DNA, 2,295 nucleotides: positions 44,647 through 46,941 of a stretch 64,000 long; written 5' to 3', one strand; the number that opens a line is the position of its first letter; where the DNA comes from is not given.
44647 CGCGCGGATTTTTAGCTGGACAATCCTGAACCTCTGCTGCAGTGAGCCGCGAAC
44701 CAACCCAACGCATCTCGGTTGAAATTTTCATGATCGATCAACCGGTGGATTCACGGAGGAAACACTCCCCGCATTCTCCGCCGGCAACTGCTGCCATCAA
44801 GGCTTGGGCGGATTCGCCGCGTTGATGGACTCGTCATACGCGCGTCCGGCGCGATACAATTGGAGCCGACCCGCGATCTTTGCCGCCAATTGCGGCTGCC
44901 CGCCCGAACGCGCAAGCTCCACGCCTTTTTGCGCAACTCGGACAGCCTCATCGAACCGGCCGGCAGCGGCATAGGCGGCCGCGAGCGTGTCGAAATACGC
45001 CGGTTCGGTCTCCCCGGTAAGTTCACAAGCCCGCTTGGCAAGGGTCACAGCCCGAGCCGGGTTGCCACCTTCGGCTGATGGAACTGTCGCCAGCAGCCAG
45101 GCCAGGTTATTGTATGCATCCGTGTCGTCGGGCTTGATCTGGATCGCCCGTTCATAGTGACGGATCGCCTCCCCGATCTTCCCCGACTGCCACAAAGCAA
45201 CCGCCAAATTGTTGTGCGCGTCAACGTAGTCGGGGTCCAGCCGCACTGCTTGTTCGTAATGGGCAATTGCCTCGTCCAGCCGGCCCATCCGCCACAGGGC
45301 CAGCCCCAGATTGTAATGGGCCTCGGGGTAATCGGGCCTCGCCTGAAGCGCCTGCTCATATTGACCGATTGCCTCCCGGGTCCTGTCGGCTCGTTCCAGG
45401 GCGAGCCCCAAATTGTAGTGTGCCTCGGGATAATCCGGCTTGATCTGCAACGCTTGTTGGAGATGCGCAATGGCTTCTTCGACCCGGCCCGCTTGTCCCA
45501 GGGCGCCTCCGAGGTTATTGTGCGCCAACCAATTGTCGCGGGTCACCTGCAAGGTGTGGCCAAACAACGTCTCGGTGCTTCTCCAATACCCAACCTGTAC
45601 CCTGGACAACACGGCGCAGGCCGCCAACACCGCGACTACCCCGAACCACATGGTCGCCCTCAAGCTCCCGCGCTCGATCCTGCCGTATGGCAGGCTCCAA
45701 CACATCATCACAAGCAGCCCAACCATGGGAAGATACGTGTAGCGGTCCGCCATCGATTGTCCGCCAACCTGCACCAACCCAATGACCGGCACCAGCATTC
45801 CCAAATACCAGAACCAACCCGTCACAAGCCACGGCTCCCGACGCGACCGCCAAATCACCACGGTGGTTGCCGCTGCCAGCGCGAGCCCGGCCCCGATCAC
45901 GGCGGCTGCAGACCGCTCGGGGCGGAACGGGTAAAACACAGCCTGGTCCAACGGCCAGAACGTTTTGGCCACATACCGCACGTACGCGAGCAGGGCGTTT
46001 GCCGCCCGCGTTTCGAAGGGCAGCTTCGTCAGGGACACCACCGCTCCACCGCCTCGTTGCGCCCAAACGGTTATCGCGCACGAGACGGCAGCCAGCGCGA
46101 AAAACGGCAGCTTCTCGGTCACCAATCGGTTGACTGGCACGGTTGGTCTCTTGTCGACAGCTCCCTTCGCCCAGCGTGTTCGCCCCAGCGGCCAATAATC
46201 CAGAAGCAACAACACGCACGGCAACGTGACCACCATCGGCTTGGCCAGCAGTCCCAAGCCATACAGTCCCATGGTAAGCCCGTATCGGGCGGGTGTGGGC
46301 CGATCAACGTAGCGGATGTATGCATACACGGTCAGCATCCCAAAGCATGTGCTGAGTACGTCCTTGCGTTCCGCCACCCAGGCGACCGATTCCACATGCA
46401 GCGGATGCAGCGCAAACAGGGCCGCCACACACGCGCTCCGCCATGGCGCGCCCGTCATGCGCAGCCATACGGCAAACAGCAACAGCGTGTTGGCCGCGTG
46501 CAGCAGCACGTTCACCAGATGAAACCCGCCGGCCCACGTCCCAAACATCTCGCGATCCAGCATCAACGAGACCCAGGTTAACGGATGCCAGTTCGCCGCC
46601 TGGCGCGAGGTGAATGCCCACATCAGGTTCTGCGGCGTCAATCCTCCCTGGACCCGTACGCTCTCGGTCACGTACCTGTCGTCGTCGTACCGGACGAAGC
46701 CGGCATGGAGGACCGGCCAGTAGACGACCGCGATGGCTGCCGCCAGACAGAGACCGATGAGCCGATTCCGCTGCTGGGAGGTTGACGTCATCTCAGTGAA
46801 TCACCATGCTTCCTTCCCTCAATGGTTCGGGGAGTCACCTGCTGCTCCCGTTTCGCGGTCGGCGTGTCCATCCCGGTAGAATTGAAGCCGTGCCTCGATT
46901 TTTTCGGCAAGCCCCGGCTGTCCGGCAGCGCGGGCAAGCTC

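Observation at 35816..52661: Expansion of TMTC-like (GT105) O-mannosyltransferase-type proteins, interleaved with secreted S/T/N-rich beta-helix proteins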

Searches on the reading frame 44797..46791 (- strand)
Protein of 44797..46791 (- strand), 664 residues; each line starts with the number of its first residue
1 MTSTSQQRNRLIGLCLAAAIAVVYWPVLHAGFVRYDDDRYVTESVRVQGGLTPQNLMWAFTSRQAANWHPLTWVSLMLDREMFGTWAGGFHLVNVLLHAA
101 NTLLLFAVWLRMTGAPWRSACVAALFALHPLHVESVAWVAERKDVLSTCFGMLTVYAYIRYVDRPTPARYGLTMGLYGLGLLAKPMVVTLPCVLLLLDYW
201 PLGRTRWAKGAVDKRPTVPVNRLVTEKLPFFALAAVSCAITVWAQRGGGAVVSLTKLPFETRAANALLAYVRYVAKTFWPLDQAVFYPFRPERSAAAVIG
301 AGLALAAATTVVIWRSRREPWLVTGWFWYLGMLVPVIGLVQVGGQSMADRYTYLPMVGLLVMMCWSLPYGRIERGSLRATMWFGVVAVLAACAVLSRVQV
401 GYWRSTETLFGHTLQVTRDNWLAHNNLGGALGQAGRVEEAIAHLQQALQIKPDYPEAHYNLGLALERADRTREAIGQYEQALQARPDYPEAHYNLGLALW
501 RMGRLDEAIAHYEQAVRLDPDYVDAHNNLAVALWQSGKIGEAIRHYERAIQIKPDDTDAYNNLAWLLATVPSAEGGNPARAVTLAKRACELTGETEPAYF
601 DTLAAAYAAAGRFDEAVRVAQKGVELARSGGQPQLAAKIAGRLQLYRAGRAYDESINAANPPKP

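Call 3: search_protein_families(library=pfam, proteins=[window:44797-46791:-], max_evalue=0.01)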
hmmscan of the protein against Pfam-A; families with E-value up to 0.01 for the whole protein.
window:44797-46791:- (664 aa): 30 families (the best 25 are shown)
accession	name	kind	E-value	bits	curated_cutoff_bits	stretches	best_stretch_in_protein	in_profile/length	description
PF13414.12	TPR_11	-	2e-45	152.7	26.8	4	433-467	6-40/42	TPR repeat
PF00515.34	TPR_1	-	3.1e-39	131.6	27.8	4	489-522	1-34/34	Tetratricopeptide repeat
PF07719.23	TPR_2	-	2.2e-37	124.5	27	4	489-522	1-34/34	Tetratricopeptide repeat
PF13432.12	TPR_16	-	2.3e-35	121.1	32.7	4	493-556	1-64/65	Tetratricopeptide repeat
PF13181.12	TPR_8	-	8.4e-30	100.8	25.7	3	490-522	2-34/34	Tetratricopeptide repeat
PF13431.12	TPR_17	-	2.1e-27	93.5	24.4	4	545-581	1-32/34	Tetratricopeptide repeat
PF13428.12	TPR_14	-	3.6e-27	92.5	23.5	4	489-531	1-43/44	Tetratricopeptide repeat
PF14559.12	TPR_19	-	2.2e-25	89.2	25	3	500-563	2-64/68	Tetratricopeptide repeat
PF13424.12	TPR_12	-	6.6e-25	87.6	30.1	3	490-553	4-75/77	Tetratricopeptide repeat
PF13176.12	TPR_7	-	8.4e-21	72.7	27.9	2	491-520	1-32/36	Tetratricopeptide repeat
PF13374.12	TPR_10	-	3.4e-17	62.3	27.5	3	494-517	7-30/42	Tetratricopeptide repeat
PF03704.23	BTAD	-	1.8e-12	48.2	22.1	2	490-551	63-124/146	Bacterial transcriptional activator domain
PF24575.1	TPR_Slam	-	9.5e-11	42.5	35.2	0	459-500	51-92/104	Surface lipoprotein assembly modifier, N-terminal TPR repeats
PF13371.12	TPR_9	-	3.9e-10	40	35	2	499-559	5-65/73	Tetratricopeptide repeat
PF13174.12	TPR_6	-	9.9e-10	38.9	26.3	1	490-521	1-32/33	Tetratricopeptide repeat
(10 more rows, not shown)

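Call 41: predict_structure(alignment_id=A3)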
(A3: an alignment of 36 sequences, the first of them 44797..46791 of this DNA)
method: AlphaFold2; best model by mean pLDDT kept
length: 664 residues; sequences in the alignment: 36
mean_pLDDT: 89.8   pTM: 0.85
mean pLDDT of the five models: 89.8, 88.8, 87.9, 87.8, 85.9
residues with pLDDT >= 90: 471; 70-90: 140; 50-70: 44; < 50: 9
segments of 3 or more residues with pLDDT < 50: 657-664
pLDDT, mean of each block of 10 residues (from residue 1): 81 96 84 69 86 92 74 94 90 94 97 94 95 87 93 97 96 98 91 96 93 85 97 93 75 68 88 89 80 86 96 95 96 78 60 84 86 72 91 92 87 91 93 95 97 94 97 98 94 98 97 95 95 95 97 93 96 93 98 95 98 98 97 96 96 61 32
secondary structure, 60 per line:
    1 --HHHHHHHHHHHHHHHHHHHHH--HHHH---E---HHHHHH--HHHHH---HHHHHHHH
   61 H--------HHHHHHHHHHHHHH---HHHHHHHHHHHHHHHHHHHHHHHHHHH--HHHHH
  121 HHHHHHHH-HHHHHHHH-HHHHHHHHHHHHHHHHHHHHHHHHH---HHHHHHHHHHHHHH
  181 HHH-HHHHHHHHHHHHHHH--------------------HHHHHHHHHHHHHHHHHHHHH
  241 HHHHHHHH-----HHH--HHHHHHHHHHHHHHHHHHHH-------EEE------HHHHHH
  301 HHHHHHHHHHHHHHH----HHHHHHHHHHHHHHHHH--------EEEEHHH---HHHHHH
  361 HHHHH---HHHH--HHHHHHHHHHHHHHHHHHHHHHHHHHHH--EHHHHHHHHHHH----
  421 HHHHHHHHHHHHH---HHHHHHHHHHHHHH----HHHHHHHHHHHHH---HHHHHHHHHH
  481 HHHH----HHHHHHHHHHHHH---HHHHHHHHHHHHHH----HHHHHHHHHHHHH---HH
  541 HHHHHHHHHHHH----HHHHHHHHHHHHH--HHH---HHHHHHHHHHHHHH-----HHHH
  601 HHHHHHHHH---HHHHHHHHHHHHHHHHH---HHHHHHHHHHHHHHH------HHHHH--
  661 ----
elements in order: H3-23 H26-29 H37-42 H45-49 H53-61 H70-83 H87-113 H116-128 H130-137 H139-163 H167-183 H185-199 H220-248 H259-278 E286-288 H295-315 H320-336 E345-348 H355-365 H369-372 H375-402 H406-416 H421-433 H437-450 H455-467 H471-484 H489-501 H505-518 H523-535 H539-552 H557-569 H578-591 H597-609 H613-629 H633-647 H654-658

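Call 43: fold_search(model_id=the predicted structure, library=pdb)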
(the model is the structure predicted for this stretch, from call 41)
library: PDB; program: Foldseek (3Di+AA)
matches with E <= 10: 1504; with E <= 0.001: 431
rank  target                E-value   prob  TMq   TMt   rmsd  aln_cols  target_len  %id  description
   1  9qhb                  1.7e-11  1.00  0.31  0.70   7.1       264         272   29  Crystal structure of 16-repeat CTPR protein with eliminated coordination sites (released 2025-10-22)
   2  1w3b_A                3.0e-11  1.00  0.30  0.49  16.8       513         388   18  The superhelical TPR domain of O-linked GlcNAc transferase reveals structural similarities to importin alpha. (released 2004-09-09)
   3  8chy                  5.2e-11  1.00  0.29  0.66   7.8       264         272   30  Crystal structure of an 8-repeat consensus TPR superhelix with Zinc. (released 2024-02-21)
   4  1w3b_B                1.2e-10  1.00  0.30  0.51  10.7       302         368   27  The superhelical TPR domain of O-linked GlcNAc transferase reveals structural similarities to importin alpha. (released 2004-09-09)
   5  9qhc_A                2.0e-10  1.00  0.30  0.69   9.9       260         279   29  Crystal structure of 8-repeat CTPR protein with eliminated coordination sites (released 2025-10-22)
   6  9qhc_B                3.1e-10  1.00  0.30  0.69  10.8       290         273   27  Crystal structure of 8-repeat CTPR protein with eliminated coordination sites (released 2025-10-22)
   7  6eou                  6.8e-10  1.00  0.29  0.53  10.6       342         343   23  O-GlcNAc transferase TPR domain with the intellectual disability associated mutation L254F (released 2018-05-09)
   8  7yea_A                9.7e-10  1.00  0.32  0.22  18.3       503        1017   17  Human O-GlcNAc transferase Dimer (released 2023-07-12)
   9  8dth_B                1.0e-09  1.00  0.29  0.28   9.0       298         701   22  Cryo-EM structure of Arabidopsis SPY alternative conformation 2 (released 2023-03-08)
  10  7y4i_A                1.1e-09  1.00  0.18  0.15  14.8       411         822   20  Crystal structure of SPINDLY in complex with GDP (released 2022-12-07)
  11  8dtg_B                1.4e-09  1.00  0.31  0.29  10.1       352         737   20  Cryo-EM structure of Arabidopsis SPY alternative conformation 1 (released 2023-03-08)
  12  8dth_A                1.7e-09  1.00  0.32  0.29  10.5       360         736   19  Cryo-EM structure of Arabidopsis SPY alternative conformation 2 (released 2023-03-08)
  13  7yeh_A                1.8e-09  1.00  0.32  0.22  20.3       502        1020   19  Cryo-EM structure of human OGT-OGA complex (released 2023-07-12)
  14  7y4i_B                2.6e-09  1.00  0.17  0.15  14.5       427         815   20  Crystal structure of SPINDLY in complex with GDP (released 2022-12-07)
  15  7ntf_B                2.8e-09  1.00  0.33  0.27   9.4       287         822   24  Cryo-EM structure of unliganded O-GlcNAc transferase (released 2021-11-17)
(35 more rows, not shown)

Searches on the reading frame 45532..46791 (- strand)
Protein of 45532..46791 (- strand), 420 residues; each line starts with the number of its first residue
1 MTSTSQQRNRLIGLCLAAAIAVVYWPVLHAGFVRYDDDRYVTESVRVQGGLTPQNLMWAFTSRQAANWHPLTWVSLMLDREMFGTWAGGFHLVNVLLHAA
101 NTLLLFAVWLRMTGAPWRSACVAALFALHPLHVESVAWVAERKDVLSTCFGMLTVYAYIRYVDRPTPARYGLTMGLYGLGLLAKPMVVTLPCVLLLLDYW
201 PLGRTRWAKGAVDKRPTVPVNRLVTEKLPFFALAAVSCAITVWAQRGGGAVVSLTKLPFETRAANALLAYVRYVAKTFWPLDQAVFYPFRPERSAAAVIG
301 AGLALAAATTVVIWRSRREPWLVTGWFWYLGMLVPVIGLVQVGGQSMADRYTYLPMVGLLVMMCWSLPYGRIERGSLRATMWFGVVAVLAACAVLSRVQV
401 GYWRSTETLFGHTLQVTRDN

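Call 8: search_protein_families(library=pfam, proteins=[window:45532-46791:-], max_evalue=10)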
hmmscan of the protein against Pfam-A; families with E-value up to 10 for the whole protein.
window:45532-46791:- (420 aa): 2 families
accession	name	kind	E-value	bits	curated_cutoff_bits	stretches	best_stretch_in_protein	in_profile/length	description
PF13231.12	PMT_2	-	0.00011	22.9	26.1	1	84-196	18-127/160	Dolichyl-phosphate-mannose-protein mannosyltransferase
PF15833.10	DUF4714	-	0.14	12.7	27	1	326-367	59-99/149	Domain of unknown function (DUF4714)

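Call 9: search_protein_families(library=ncbifam, proteins=[window:45532-46791:-], max_evalue=1)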
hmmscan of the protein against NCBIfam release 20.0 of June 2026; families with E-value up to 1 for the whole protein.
window:45532-46791:- (420 aa): 0 families

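Call 29: find_homologous_proteins(query=window:45532-46791:-, max_evalue=0.00001)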
Query window:45532-46791:- (420 aa): 8000 proteins with E <= 0.00001 among 8000 candidates; the best 120 are listed.
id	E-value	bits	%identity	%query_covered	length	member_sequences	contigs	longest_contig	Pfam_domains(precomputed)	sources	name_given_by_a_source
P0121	4.1e-281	950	100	100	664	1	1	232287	PF03704.24,PF13414.13,PF13374.13,PF07721.21,PF24575.2,PF00515.35,PF13424.13,PF13429.13,PF14561.13,PF07719.24,PF13174.13,PF20308.5,PF13431.13,PF23914.2,PF13176.13,PF13428.13,PF25064.2,PF14559.13,PF13371.13,PF12895.14,PF21033.5,PF13432.13,PF13181.13,PF10373.16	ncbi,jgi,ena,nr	ncbi:MAG TPA: tetratricopeptide repeat protein [Verrucomicrobiae bacterium]|nr:tetratricopeptide rep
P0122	9.8e-175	600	65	100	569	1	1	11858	PF03704.24,PF13431.13,PF23914.2,PF13414.13,PF10952.16,PF13176.13,PF13428.13,PF25064.2,PF13374.13,PF07721.21,PF14559.13,PF24575.2,PF13371.13,PF00515.35,PF13424.13,PF21033.5,PF13432.13,PF13429.13,PF13181.13,PF14561.13,PF07719.24,PF13174.13,PF13231.13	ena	-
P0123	1.7e-168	579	63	100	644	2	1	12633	PF03704.24,PF13431.13,PF23914.2,PF13414.13,PF13176.13,PF13428.13,PF25064.2,PF13374.13,PF07721.21,PF14559.13,PF24575.2,PF13371.13,PF17874.8,PF00515.35,PF13424.13,PF21033.5,PF13432.13,PF13429.13,PF13181.13,PF14561.13,PF07719.24,PF13174.13,PF20308.5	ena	-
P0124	1.2e-165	570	63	100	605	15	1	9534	PF03704.24,PF13414.13,PF10952.16,PF13374.13,PF07721.21,PF24575.2,PF00515.35,PF13424.13,PF14561.13,PF07719.24,PF13174.13,PF13231.13,PF20308.5,PF25063.1,PF13431.13,PF23914.2,PF13176.13,PF13428.13,PF25064.2,PF14559.13,PF13371.13,PF12895.14,PF21033.5,PF13432.13,PF06552.19,PF13181.13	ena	-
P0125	1.7e-163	563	62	100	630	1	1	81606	PF13431.13,PF13414.13,PF13176.13,PF13428.13,PF13374.13,PF14559.13,PF24575.2,PF00515.35,PF13424.13,PF21033.5,PF13432.13,PF13181.13,PF07719.24,PF13231.13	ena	-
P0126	1.7e-163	563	63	100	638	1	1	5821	PF25063.1,PF03704.24,PF13431.13,PF23914.2,PF13414.13,PF21545.4,PF13176.13,PF13428.13,PF13374.13,PF07721.21,PF14559.13,PF24575.2,PF13371.13,PF00515.35,PF13424.13,PF21033.5,PF13432.13,PF13181.13,PF14561.13,PF07719.24,PF13174.13,PF20308.5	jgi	-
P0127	2.5e-163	562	60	100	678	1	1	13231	PF25063.1,PF03704.24,PF13431.13,PF23914.2,PF13414.13,PF16918.12,PF13176.13,PF13428.13,PF25064.2,PF13374.13,PF07721.21,PF14559.13,PF24575.2,PF13371.13,PF00515.35,PF12895.14,PF13424.13,PF21033.5,PF13432.13,PF13181.13,PF14561.13,PF07719.24,PF13174.13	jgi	jgi:protein O-mannosyl-transferase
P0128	2.4e-162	559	62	100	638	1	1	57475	PF03704.24,PF13414.13,PF21545.4,PF13374.13,PF07721.21,PF24575.2,PF00515.35,PF13424.13,PF14561.13,PF07719.24,PF13174.13,PF13231.13,PF20308.5,PF25063.1,PF13431.13,PF23914.2,PF13176.13,PF13428.13,PF25064.2,PF14559.13,PF13371.13,PF21033.5,PF13432.13,PF13181.13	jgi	jgi:tetratricopeptide (TPR) repeat protein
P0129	3.5e-162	559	61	100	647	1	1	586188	PF03704.24,PF13431.13,PF23914.2,PF13414.13,PF10952.16,PF13176.13,PF13428.13,PF13374.13,PF07721.21,PF14559.13,PF24575.2,PF13371.13,PF00515.35,PF13424.13,PF21033.5,PF13432.13,PF13429.13,PF13181.13,PF14561.13,PF07719.24,PF13174.13,PF13231.13,PF20308.5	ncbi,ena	-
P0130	1.3e-161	557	62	98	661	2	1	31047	PF10602.16,PF03704.24,PF13414.13,PF10952.16,PF13374.13,PF07721.21,PF24575.2,PF00515.35,PF13424.13,PF13429.13,PF14561.13,PF07719.24,PF13174.13,PF13231.13,PF20308.5,PF25063.1,PF13431.13,PF23914.2,PF13176.13,PF13428.13,PF25064.2,PF14559.13,PF13371.13,PF17874.8,PF12895.14,PF21033.5,PF13432.13,PF06552.19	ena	-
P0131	1.9e-161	556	61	100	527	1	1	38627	PF13431.13,PF13414.13,PF13428.13,PF13374.13,PF14559.13,PF24575.2,PF00515.35,PF13424.13,PF13432.13,PF13181.13,PF07719.24,PF13174.13,PF13231.13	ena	-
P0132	1.4e-159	550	61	100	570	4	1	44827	PF13431.13,PF23914.2,PF13414.13,PF13176.13,PF13428.13,PF13374.13,PF07721.21,PF14559.13,PF24575.2,PF13371.13,PF00515.35,PF13424.13,PF21033.5,PF13432.13,PF13181.13,PF14561.13,PF07719.24,PF13174.13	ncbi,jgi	ncbi:MAG: tetratricopeptide repeat protein [Verrucomicrobiia bacterium]|jgi:tetratricopeptide (TPR) 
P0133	2.2e-159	549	61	100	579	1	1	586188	PF03704.24,PF13431.13,PF13414.13,PF10952.16,PF13176.13,PF13428.13,PF13374.13,PF14559.13,PF24575.2,PF13371.13,PF00515.35,PF12895.14,PF13424.13,PF21033.5,PF13432.13,PF13181.13,PF07719.24,PF13174.13,PF13231.13,PF20308.5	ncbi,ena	-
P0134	3.1e-159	549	61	100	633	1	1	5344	PF13431.13,PF13414.13,PF13176.13,PF13428.13,PF13374.13,PF07721.21,PF14559.13,PF24575.2,PF13371.13,PF00515.35,PF13424.13,PF13432.13,PF13181.13,PF07719.24,PF13174.13,PF13231.13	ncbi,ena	-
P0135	1.2e-158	547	62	98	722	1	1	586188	PF03704.24,PF13414.13,PF10952.16,PF13374.13,PF24575.2,PF00515.35,PF13424.13,PF14561.13,PF07719.24,PF13174.13,PF20308.5,PF25063.1,PF13431.13,PF23914.2,PF13176.13,PF13428.13,PF25064.2,PF14559.13,PF13371.13,PF12895.14,PF21033.5,PF13432.13,PF06552.19,PF13181.13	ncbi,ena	-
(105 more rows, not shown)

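Call 51: find_encoding_contigs(protein=P0129, flank=10000, max_places=1)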
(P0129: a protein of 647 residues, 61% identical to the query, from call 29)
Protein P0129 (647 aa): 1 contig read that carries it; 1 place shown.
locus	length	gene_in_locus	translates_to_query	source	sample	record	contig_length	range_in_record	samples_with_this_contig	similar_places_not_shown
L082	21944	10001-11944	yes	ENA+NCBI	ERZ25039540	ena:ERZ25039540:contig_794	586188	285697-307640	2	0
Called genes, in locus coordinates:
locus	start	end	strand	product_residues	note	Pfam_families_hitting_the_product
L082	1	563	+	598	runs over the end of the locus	PF00009:GTP_EFTU, PF03144:GTP_EFTU_D2, PF00679:EFG_C, PF06421:LepA_C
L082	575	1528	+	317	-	PF10502:Peptidase_S26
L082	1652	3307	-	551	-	PF13231:PMT_2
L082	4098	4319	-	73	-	-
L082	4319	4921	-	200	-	-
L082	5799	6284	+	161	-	-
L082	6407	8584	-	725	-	PF03065:Glyco_hydro_57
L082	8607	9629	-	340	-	PF01087:GalP_UDP_transf, PF16285:DUF4931_N (weak), PF16268:DUF4921, PF02744:GalP_UDP_tr_C (weak)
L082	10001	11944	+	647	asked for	PF13414:TPR_11, PF14559:TPR_19, PF13424:TPR_12, PF13414:TPR_11, PF13432:TPR_16, PF14559:TPR_19, PF13432:TPR_16, PF13414:TPR_11, +34 more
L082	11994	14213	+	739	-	PF13231:PMT_2, PF00515:TPR_1, PF07719:TPR_2, PF13414:TPR_11, PF13424:TPR_12, PF13432:TPR_16, PF14559:TPR_19, PF00515:TPR_1, +41 more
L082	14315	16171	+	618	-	PF13231:PMT_2, PF13432:TPR_16, PF13424:TPR_12, PF13432:TPR_16, PF13414:TPR_11, PF13414:TPR_11, PF13432:TPR_16, PF14559:TPR_19, +29 more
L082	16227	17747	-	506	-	PF08323:Glyco_transf_5, PF13439:Glyco_transf_4 (weak), PF13579:Glyco_trans_4_4 (weak), PF00534:Glycos_transf_1, PF13692:Glyco_trans_1_4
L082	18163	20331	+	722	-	PF00515:TPR_1, PF13414:TPR_11, PF13424:TPR_12, PF14559:TPR_19, PF13414:TPR_11, PF13424:TPR_12, PF13432:TPR_16, PF14559:TPR_19, +35 more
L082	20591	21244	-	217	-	-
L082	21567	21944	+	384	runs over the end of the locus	-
